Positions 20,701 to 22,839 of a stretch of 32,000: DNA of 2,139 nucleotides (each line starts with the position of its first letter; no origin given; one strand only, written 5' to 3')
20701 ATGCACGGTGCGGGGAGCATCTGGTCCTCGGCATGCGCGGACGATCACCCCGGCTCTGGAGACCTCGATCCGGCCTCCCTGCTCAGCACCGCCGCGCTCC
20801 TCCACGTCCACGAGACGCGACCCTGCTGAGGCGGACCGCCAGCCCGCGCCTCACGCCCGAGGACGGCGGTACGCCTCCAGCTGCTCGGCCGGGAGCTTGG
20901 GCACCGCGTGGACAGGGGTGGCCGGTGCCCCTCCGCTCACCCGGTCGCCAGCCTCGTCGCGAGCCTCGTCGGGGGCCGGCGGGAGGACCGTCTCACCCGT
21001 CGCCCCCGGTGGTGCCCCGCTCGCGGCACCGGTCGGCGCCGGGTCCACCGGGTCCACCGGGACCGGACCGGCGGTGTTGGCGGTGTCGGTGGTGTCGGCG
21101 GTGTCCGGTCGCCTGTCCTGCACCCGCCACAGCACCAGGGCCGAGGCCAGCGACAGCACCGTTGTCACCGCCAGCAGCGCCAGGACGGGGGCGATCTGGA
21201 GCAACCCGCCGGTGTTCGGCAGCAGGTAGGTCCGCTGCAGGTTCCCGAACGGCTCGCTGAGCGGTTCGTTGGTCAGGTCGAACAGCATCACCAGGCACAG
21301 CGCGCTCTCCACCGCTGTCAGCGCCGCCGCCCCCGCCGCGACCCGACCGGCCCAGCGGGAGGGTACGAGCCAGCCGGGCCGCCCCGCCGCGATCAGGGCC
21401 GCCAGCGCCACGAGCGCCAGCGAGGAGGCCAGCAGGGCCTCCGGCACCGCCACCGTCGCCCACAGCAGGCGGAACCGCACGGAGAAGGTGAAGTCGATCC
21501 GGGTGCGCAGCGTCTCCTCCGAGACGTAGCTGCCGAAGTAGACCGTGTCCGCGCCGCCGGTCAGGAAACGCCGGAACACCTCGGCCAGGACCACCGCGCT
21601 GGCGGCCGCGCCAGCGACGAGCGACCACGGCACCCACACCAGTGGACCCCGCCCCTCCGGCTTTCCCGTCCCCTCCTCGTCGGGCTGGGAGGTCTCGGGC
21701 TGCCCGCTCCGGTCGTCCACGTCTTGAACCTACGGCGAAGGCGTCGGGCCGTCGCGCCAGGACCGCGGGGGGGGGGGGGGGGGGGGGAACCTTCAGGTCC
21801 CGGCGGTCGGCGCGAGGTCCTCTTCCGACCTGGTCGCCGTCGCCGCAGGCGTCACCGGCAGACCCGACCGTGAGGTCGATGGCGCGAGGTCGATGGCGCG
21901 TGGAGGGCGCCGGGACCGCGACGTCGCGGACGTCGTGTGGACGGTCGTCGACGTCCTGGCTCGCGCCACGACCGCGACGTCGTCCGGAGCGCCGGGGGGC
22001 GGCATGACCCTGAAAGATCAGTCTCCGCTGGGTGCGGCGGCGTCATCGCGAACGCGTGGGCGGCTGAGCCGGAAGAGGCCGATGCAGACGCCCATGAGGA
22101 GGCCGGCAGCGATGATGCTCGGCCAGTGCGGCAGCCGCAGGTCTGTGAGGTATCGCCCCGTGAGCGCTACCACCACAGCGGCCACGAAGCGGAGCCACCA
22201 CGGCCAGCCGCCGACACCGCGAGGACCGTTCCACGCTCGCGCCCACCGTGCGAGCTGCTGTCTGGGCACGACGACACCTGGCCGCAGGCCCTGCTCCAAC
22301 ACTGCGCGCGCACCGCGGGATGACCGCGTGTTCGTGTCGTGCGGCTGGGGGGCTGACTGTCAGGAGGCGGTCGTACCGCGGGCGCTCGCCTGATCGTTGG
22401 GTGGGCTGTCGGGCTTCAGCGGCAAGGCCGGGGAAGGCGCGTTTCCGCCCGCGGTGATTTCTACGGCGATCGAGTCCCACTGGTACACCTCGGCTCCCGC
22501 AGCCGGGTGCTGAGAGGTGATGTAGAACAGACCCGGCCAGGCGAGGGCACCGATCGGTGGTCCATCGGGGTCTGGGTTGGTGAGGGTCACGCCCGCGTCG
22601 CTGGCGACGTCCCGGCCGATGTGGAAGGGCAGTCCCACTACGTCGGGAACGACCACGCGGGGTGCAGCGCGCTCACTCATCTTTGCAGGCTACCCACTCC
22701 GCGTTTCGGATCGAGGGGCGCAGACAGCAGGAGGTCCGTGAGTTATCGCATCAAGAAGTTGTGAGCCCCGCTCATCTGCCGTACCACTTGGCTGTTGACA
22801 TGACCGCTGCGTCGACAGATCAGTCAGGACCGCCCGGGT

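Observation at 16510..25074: About 8.6 kb partitioned into single-gene cassettes by at least 13 same-orientation conserved repeats (integron-like layout, unfamiliar site, no recombinase visible)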

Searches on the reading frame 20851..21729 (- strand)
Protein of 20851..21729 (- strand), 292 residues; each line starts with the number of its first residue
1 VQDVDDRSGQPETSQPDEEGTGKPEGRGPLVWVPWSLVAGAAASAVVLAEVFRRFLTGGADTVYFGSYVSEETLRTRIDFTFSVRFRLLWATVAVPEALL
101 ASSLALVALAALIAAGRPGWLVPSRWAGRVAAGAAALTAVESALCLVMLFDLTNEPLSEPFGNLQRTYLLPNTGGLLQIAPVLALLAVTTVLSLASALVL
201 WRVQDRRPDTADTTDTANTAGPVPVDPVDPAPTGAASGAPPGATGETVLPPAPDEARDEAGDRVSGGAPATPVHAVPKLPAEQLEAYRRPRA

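Call 12: search_protein_families(library=pfam, proteins=[window:20851-21729:-], max_evalue=0.01)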
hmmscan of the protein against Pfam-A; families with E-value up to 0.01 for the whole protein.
window:20851-21729:- (292 aa): 1 family
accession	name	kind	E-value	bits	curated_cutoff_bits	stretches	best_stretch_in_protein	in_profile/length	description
PF24267.1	HVO_1552_C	-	0.0091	16.6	27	1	184-243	17-77/98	HVO_1552, C-terminal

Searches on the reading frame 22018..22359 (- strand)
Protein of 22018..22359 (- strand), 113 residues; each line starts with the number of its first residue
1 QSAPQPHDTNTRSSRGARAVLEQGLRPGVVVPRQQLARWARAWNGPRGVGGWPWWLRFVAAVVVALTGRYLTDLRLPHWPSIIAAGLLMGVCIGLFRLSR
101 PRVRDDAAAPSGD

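Call 12: search_protein_families(library=pfam, proteins=[window:22018-22359:-], max_evalue=0.01)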
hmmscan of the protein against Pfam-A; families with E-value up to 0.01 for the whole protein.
window:22018-22359:- (113 aa): 1 family
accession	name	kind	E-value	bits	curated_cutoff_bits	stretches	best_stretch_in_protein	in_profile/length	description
PF11992.13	TgpA_N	-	0.0065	15.9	30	1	51-95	16-64/333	TgpA N-terminal domain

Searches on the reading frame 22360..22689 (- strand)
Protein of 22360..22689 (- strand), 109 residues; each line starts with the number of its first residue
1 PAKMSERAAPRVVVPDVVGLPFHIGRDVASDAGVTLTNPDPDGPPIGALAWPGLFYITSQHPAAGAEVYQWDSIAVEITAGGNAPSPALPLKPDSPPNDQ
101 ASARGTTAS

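Call 12: search_protein_families(library=pfam, proteins=[window:22360-22689:-], max_evalue=0.01)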
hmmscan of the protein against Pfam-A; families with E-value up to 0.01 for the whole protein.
window:22360-22689:- (109 aa): 1 family
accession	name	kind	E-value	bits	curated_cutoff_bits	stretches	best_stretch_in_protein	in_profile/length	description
PF03793.24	PASTA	-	0.00038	20.8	23.2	1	12-78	1-60/64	PASTA domain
